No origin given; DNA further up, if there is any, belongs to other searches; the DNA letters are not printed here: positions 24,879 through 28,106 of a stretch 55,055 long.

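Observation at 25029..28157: Lower-G+C single-gene insertion encoding a 975-aa methyltransferase fusion: candidate Type IIG-like or novel single-protein defence system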

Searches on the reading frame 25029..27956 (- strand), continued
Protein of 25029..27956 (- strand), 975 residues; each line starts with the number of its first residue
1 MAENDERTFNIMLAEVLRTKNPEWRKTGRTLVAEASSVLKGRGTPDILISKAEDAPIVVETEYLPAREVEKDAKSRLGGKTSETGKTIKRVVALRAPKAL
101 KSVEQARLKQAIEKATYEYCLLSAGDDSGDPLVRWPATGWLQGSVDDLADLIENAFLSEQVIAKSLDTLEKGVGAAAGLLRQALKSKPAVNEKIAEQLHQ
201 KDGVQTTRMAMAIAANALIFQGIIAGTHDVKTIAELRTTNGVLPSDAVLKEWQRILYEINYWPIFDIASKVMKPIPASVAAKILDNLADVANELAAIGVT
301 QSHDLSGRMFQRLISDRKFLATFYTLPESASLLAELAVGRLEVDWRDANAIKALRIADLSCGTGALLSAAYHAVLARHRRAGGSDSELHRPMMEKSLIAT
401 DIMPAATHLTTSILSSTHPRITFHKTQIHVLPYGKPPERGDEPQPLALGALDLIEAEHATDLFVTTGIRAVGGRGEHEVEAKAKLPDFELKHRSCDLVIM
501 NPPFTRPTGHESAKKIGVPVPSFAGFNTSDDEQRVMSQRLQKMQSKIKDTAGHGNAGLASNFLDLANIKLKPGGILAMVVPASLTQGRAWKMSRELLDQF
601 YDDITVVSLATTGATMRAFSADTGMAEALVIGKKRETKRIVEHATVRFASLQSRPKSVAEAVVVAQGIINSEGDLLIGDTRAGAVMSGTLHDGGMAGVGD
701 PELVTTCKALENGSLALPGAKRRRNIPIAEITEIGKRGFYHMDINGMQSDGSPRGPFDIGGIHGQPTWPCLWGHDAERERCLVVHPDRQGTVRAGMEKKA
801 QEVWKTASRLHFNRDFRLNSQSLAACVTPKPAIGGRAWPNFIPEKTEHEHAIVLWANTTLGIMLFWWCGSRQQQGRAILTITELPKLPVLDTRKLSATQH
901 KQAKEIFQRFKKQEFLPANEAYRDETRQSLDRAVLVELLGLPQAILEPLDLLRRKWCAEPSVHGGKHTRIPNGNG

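Call 21: find_related_loci(query=A1, collection=genome_contigs, flank=10000)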
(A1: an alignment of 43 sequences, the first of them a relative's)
Query A1 (975 aa) in genome_contigs; peptide patterns used: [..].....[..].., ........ (x = any residue, [..] = any of these).
600 stretches matched a pattern (row limit reached: there are more); 573 encode a relative of the query (tblastn E <= 1e-3); the best 80 are kept; 80 distinct loci.
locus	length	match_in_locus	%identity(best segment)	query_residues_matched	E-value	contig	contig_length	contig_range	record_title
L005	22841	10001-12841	57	6-970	0e+0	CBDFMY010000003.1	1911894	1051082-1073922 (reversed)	MAG: Candidatus Poriferihabitaceae bacterium isolate 6ea70c23-f6ae-4937-b9b1-d70173c59256 genome assembly, contig: conti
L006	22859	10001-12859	55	6-970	0e+0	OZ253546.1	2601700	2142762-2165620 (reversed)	MAG: Candidatus Poriferihabitaceae bacterium isolate 463de4ad-0157-4836-b656-1c8ed91a77ea genome assembly, chromosome: 1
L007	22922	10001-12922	55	1-970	0e+0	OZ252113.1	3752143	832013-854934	MAG: Acidobacteriota bacterium isolate 2c58d5ee-68e6-4fab-842c-f2a4eb34635a genome assembly, chromosome: 1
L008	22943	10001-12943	53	1-969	0e+0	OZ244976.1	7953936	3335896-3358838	MAG: Vicinamibacterales bacterium isolate 759df215-7f35-4b58-97f0-56a84cd7420d genome assembly, chromosome: 2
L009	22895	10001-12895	52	1-974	0e+0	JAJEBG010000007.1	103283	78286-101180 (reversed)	MAG: Rhodobacteraceae bacterium isolate jk18x8bins.29 k141_654787, whole genome shotgun sequence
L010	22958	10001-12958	53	1-969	0e+0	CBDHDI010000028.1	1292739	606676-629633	MAG: Dehalococcoidia bacterium isolate d0c5affc-a78a-4576-9923-169fe3940cd0 genome assembly, contig: contig_28, whole ge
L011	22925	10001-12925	54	1-969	0e+0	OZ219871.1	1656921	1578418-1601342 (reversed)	MAG: Dehalococcoidia bacterium isolate adc01b0e-c114-4b94-a05b-fd73c1a39460 genome assembly, chromosome: 5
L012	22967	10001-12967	53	1-975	0e+0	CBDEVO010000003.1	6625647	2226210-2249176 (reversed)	MAG: Vicinamibacterales bacterium isolate af2fa338-4f39-4c0d-83fa-ec8062318583 genome assembly, contig: contig_3, whole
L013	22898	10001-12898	52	1-970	0e+0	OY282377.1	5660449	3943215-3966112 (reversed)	MAG: uncultured Latescibacteria bacterium genome assembly, chromosome: 1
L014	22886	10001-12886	53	2-975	0e+0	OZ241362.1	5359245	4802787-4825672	MAG: Candidatus Latescibacterota bacterium isolate 7df831f4-54e1-479f-8521-a5e6456f6651 genome assembly, chromosome: 1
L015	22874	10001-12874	53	6-970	0e+0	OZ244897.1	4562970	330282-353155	MAG: Candidatus Latescibacterota bacterium isolate bebbca53-b648-47a2-9af5-4758833bd7f0 genome assembly, chromosome: 1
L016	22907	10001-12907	51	2-969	0e+0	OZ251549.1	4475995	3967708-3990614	MAG: Candidatus Marinacidobacterium sp. isolate 88176f09-942a-4e48-9e77-24fef9edb6e5 genome assembly, chromosome: 1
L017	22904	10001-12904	53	1-969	0e+0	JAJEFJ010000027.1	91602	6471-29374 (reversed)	MAG: Candidatus Latescibacterota bacterium isolate p16x43bins.30 k141_524739, whole genome shotgun sequence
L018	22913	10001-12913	52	1-973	0e+0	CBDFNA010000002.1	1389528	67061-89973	MAG: Alphaproteobacteria bacterium isolate 456df9e9-cc6a-4da3-9ba1-058004e9e0f4 genome assembly, contig: contig_2, whole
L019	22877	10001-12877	52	6-970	0e+0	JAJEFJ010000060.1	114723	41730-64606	MAG: Candidatus Latescibacterota bacterium isolate p16x43bins.30 k141_347865, whole genome shotgun sequence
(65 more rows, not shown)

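Call 31: predict_structure(alignment_id=A1)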
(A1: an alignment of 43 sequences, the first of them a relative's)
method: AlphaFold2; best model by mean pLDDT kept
length: 975 residues; sequences in the alignment: 43
mean_pLDDT: 83.9   pTM: 0.86
mean pLDDT of the five models: 83.9, 83.7, 82.6, 81.1, 81.0
residues with pLDDT >= 90: 470; 70-90: 332; 50-70: 133; < 50: 40
segments of 3 or more residues with pLDDT < 50: 317-322, 481-484, 507-514, 522-527, 612-623, 972-975
pLDDT, mean of each block of 10 residues (from residue 1): 88 94 75 82 87 84 95 92 86 97 93 97 77 91 95 80 82 93 92 82 84 88 84 89 92 84 80 93 93 78 64 53 70 96 95 89 77 93 88 81 62 73 65 67 71 83 67 58 54 93 56 52 53 79 84 71 91 94 80 93 90 48 68 95 92 86 93 90 92 84 93 92 91 91 91 93 91 87 94 96 95 84 94 90 94 97 89 65 80 96 98 94 96 97 95 91 68 42
secondary structure, 60 per line:
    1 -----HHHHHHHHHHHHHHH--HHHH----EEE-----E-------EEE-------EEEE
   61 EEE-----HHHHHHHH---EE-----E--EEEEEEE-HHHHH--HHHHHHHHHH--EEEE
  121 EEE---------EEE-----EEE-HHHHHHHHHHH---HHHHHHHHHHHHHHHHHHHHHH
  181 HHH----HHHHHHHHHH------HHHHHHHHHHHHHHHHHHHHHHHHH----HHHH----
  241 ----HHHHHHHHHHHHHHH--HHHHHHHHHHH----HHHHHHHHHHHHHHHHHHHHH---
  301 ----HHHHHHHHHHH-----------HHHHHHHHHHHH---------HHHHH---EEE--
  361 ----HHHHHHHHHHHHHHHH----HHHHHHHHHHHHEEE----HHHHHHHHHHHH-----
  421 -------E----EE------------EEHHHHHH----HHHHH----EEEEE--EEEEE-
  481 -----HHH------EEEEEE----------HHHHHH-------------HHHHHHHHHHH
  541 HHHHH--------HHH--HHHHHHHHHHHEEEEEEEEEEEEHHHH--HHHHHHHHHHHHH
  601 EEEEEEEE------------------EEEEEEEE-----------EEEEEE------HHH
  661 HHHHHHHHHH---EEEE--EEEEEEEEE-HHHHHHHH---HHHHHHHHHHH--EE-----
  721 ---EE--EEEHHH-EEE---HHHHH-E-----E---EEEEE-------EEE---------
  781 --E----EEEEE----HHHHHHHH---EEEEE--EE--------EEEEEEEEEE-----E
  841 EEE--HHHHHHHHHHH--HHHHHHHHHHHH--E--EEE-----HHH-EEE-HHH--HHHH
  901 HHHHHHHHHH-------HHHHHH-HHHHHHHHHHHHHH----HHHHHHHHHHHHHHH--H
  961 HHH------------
elements in order (helices of 4 or more, strands of 3 or more residues): H6-20 H23-26 E31-33 E47-49 E57-63 H69-76 E90-96 H98-102 H105-114 E117-123 E133-135 E141-143 H145-155 H159-183 H188-197 H204-228 H233-236 H245-259 H262-272 H277-297 H305-315 H327-338 H348-352 E356-358 H365-380 H385-396 E397-399 H404-415 H449-454 H459-463 E468-472 E475-479 E495-500 H511-516 H530-545 H559-569 E570-581 H582-585 H588-600 E601-608 E627-634 E646-651 H658-670 E674-677 E680-688 H690-697 H701-711 E728-730 E735-737 H741-745 E757-761 E769-771 E788-792 H797-804 E808-812 E825-834 E840-843 H846-856 H859-870 E876-878 E888-890 H897-910 H918-923 H925-938 H943-957 H960-963

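Call 33: fold_search(model_id=the predicted structure, library=pdb)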
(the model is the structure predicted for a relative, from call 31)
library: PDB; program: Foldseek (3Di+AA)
matches with E <= 10: 586; with E <= 0.001: 83
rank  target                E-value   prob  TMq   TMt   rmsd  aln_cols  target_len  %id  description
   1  3s1s                  1.1e-16  1.00  0.34  0.37  16.6      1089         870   12  Characterization and crystal structure of the type IIG restriction endonuclease BpuSI (released 2011-07-13)
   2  7lo5_B                6.1e-13  1.00  0.36  0.35  11.2       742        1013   12  cryoEM structure DrdV-DNA complex (released 2021-03-17)
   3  7lo5_D                1.3e-12  1.00  0.36  0.35  10.5       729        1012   13  cryoEM structure DrdV-DNA complex (released 2021-03-17)
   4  7eew_A                1.7e-12  1.00  0.27  0.41  24.4       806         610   11  Crystal structure of the intact MTase from Vibrio vulnificus YJ016 in complex with the DNA-mimicking Ocr protein and t (released 2022-03-23)
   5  8c45_A                2.0e-12  1.00  0.43  0.36  12.5      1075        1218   12  PglX methyltransferase from the Salmonella BREX phage defence system (aka BrxX) (released 2024-07-10)
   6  7lo5_C                4.4e-12  1.00  0.36  0.35  10.8       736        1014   13  cryoEM structure DrdV-DNA complex (released 2021-03-17)
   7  7lvv_B                4.7e-12  1.00  0.34  0.33  11.1       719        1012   13  cryoEM structure DrdV-DNA complex (released 2021-03-17)
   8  9ewz_C                5.7e-12  1.00  0.39  0.33  17.5      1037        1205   12  Cryo-EM structure of the E. coli BrxX methyltransferase in complex with DNA (released 2025-03-05)
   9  7lo5_A                1.3e-11  1.00  0.35  0.34  11.2       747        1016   13  cryoEM structure DrdV-DNA complex (released 2021-03-17)
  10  8c45_B                3.6e-11  1.00  0.41  0.34  18.6      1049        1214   12  PglX methyltransferase from the Salmonella BREX phage defence system (aka BrxX) (released 2024-07-10)
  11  8zek_A                6.2e-11  1.00  0.44  0.37  11.6      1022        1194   12  Cryo-EM structure of the E. coli BrxX methyltransferase complexed with Ocr (released 2024-12-11)
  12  8q56_A                6.6e-11  1.00  0.46  0.39  11.0      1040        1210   11  PglX methyltransferase of Salmonella BREX phage defence system (aka BrxX) bound to inhibitor Ocr (released 2024-08-21)
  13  7lt5_A                1.6e-10  1.00  0.37  0.59   8.5       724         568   10  CamA Adenine Methyltransferase Complexed to Cognate Substrate DNA and Cofactor SAH (released 2021-05-19)
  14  4xqk_A                1.8e-10  1.00  0.28  0.20  11.9       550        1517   11  ATP-dependent Type ISP restriction-modification enzyme LlaBIII bound to DNA (released 2015-09-16)
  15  7lni_A                1.9e-10  1.00  0.35  0.58   8.5       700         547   10  SeMet CamA Adenine Methyltransferase Complexed to Cognate Substrate DNA (released 2021-05-19)
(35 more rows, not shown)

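Call 64: search_dna_similar(query=window:25029-27956:-, collection=plasmids, mode=protein, max_rows=25)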
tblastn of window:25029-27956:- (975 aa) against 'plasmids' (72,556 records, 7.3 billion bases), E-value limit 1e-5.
Records with a match: 7; places in all: 7; records where one place covers at least 80% of the query: 3.
Best place of each record, by identity: <60% 7.
By first word of the organism name: Dinoroseobacter 3; Nitrosospira 1; Sulfuricystis 1; Aminobacter 1; Methanothermobacter 1.
By predicted mobility (MOB-suite, as given by PLSDB): non-mobilizable 5; mobilizable 2.
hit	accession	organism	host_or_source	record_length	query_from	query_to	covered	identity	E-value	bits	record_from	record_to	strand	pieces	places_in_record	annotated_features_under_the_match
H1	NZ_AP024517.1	Nitrosospira sp. NRS527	Oryza sativa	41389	6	962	98%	41.3%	0e+0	644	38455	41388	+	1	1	none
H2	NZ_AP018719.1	Sulfuricystis multivorans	-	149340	6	975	99%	26.2%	3e-57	224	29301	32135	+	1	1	hypothetical protein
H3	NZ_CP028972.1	Aminobacter sp. MSH1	Soil,Dichlobenil-treated soil sampled ...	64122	4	975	100%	25.5%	2e-53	211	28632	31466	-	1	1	N-6 DNA methylase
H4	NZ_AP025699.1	Methanothermobacter tenebrarum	-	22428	205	639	45%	25.2%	9e-14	84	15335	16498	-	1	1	N-6 DNA methylase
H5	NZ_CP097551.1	Dinoroseobacter shibae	Alexandrium ostenfeldii,pure culture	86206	726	941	22%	41.9%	3e-46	189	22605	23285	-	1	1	hypothetical protein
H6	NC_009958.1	Dinoroseobacter shibae DFL 12 = DSM 16493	-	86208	726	941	22%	41.9%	3e-46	189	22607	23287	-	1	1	hypothetical protein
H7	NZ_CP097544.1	Dinoroseobacter shibae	Prorocentrum lima,pure culture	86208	726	941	22%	41.9%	3e-46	189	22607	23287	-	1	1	hypothetical protein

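Call 65: get_annotated_region(hit=H3, flank=7000)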
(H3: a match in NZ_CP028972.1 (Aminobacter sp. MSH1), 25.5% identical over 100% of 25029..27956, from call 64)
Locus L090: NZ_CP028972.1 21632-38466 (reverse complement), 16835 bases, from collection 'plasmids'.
description: Aminobacter sp. MSH1 plasmid pUSP4, complete sequence
organism: Aminobacter sp. MSH1 (NCBI taxid 374606)
taxonomy: Bacteria; Pseudomonadota; Alphaproteobacteria; Hyphomicrobiales; Phyllobacteriaceae; Aminobacter; Aminobacter sp. MSH1
host: -; source: Soil,Dichlobenil-treated soil sampled from the courtyard of a former plant nursery located above a ...; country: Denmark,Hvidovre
typing (MOB-suite, as given by PLSDB): mobilizable; relaxase MOBP
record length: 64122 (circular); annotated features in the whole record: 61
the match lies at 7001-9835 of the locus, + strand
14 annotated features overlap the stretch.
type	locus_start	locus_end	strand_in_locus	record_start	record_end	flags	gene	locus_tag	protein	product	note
CDS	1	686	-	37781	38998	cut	-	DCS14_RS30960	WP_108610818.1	MFS transporter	GO:0055085 - transmembrane transport [Evidence IEA]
CDS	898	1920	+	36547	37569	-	-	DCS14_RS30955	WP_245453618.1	L-histidine N(alpha)-methyltransferase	-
CDS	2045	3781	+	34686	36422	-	-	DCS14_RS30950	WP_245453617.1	hybrid sensor histidine kinase/response regulator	-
CDS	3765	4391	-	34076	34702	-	-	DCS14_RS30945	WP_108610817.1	response regulator transcription factor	GO:0000160 - phosphorelay signal transduction system [Evidence IEA]; GO:0006355 - regulation of DNA-templated ...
CDS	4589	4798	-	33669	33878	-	-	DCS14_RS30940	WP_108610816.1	hypothetical protein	-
CDS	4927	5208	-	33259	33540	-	-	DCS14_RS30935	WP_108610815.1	hypothetical protein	-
CDS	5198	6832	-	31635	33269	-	-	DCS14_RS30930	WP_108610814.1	DUF5710 domain-containing protein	-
CDS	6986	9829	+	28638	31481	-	-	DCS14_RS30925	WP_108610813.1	N-6 DNA methylase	GO:0006306 - DNA methylation [Evidence IEA]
CDS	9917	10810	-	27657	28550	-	-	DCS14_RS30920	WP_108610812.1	zincin-like metallopeptidase domain-containing protein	-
CDS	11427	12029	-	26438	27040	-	-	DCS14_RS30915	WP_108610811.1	methyltransferase type 11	-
CDS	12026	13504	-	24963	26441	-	-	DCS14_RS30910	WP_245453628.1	DUF3560 domain-containing protein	-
CDS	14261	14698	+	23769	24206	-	-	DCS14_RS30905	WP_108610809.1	hypothetical protein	-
CDS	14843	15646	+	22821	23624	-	-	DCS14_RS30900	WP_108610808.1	lytic transglycosylase domain-containing protein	-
CDS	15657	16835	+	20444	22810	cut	-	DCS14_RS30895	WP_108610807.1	DNA topoisomerase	GO:0006265 - DNA topological change [Evidence IEA]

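Call 66: get_annotated_region(hit=H2, flank=7000)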
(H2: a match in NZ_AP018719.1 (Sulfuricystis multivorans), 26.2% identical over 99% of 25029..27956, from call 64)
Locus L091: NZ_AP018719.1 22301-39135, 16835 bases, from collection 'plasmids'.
description: Sulfuricystis multivorans strain J5B plasmid pSTJ1, complete sequence
organism: Sulfuricystis multivorans (NCBI taxid 2211108)
taxonomy: Bacteria; Pseudomonadota; Betaproteobacteria; Nitrosomonadales; Sterolibacteriaceae; Sulfuricystis; Sulfuricystis multivorans
host: -; source: -; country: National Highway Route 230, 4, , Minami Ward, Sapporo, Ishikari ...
typing (MOB-suite, as given by PLSDB): mobilizable; relaxase MOBH
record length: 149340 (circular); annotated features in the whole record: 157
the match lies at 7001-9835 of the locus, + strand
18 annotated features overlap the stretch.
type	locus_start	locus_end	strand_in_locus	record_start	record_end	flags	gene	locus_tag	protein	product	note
CDS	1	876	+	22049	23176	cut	dnaN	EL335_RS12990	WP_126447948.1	DNA polymerase III subunit beta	GO:0006260 - DNA replication [Evidence IEA]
CDS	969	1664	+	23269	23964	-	-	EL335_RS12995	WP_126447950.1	PRTRC system protein E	-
CDS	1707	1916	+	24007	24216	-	-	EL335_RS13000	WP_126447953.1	PRTRC system protein C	-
CDS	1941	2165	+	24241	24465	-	-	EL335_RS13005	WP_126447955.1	hypothetical protein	-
CDS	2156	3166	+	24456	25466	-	-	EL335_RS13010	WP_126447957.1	hypothetical protein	-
CDS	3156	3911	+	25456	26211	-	-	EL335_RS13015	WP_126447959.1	PRTRC system protein B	-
CDS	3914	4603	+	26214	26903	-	-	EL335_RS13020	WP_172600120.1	PRTRC system protein A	-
CDS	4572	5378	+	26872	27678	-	-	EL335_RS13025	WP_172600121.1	PRTRC system ThiF family protein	-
CDS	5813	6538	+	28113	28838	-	-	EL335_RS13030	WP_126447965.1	N-6 DNA methylase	-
CDS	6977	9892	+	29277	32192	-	-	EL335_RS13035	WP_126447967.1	hypothetical protein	-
CDS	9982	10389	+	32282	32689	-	-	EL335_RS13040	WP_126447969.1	hypothetical protein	-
CDS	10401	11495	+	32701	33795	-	-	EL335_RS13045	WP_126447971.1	hypothetical protein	-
CDS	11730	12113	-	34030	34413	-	-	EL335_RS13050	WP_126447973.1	hypothetical protein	-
CDS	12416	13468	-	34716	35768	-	-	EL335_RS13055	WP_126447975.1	exodeoxyribonuclease VII large subunit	-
CDS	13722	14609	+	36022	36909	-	-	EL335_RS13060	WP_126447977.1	PD-(D/E)XK nuclease-like domain-containing protein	-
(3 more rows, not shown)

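Call 67: get_annotated_region(hit=H1, flank=7000)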
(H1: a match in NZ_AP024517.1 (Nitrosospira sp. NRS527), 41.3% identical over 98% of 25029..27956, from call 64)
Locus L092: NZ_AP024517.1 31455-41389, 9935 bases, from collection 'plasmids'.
description: Nitrosospira sp. NRS527 plasmid pNRS527-2, complete sequence
organism: Nitrosospira sp. NRS527 (NCBI taxid 155925)
taxonomy: Bacteria; Pseudomonadota; Betaproteobacteria; Nitrosomonadales; Nitrosomonadaceae; Nitrosospira; Nitrosospira sp. NRS527
host: -; source: Oryza sativa; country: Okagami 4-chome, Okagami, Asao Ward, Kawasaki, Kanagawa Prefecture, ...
typing (MOB-suite, as given by PLSDB): non-mobilizable
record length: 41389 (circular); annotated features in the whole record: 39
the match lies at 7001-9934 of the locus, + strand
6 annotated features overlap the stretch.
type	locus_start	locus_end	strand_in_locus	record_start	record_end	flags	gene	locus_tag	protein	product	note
CDS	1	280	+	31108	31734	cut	-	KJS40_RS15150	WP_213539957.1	type IV secretion system protein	-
CDS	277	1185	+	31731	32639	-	-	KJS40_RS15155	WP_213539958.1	TrbG/VirB9 family P-type conjugative transfer protein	-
CDS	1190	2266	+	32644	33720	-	-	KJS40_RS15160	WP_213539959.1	TrbI/VirB10 family protein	-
CDS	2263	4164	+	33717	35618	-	-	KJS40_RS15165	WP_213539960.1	hypothetical protein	-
CDS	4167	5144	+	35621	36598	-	-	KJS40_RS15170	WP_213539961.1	ATPase, T2SS/T4P/T4SS family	-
CDS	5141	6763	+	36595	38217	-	-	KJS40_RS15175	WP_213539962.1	type IV secretory system conjugative DNA transfer family protein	-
